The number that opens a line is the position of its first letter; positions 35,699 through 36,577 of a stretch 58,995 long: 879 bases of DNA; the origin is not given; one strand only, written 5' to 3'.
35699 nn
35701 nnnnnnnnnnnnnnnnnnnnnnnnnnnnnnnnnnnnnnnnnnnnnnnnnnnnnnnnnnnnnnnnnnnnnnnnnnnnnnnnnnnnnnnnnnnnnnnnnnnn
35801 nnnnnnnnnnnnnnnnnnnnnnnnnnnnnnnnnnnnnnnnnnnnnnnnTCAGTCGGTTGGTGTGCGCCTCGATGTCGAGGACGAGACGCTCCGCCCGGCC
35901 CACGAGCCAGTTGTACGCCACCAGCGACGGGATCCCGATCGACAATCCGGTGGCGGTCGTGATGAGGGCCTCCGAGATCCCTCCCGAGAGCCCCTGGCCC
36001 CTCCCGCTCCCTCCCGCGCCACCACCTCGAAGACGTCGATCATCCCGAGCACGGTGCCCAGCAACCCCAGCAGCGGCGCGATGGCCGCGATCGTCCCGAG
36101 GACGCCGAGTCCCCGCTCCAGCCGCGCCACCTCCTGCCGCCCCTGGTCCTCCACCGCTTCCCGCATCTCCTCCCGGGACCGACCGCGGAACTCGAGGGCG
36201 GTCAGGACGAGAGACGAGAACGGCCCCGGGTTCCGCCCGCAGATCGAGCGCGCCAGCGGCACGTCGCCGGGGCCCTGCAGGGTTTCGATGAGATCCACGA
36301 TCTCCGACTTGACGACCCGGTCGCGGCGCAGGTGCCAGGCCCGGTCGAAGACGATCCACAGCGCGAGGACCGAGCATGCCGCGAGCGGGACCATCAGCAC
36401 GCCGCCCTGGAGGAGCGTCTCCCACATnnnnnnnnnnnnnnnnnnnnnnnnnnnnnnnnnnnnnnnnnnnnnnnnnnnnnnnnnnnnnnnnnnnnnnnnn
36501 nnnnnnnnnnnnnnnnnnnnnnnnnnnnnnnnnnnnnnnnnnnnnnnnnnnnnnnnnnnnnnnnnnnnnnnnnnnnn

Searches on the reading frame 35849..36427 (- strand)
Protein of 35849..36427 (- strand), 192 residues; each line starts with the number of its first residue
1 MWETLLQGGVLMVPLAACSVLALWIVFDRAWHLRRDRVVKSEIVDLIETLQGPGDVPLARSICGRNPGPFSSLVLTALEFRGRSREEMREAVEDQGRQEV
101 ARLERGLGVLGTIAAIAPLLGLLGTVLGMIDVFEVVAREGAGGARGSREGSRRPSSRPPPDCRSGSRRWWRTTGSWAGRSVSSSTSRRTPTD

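Call 26: search_protein_families(library=pfam, proteins=[window:35849-36427:-], max_evalue=0.01)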
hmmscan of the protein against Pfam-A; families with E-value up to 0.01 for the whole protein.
window:35849-36427:- (192 aa): 1 family
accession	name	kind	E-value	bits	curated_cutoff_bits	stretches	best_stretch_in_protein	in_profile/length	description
PF01618.21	MotA_ExbB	-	1.9e-16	60.4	22.9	1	77-140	13-79/127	MotA/TolQ/ExbB proton channel family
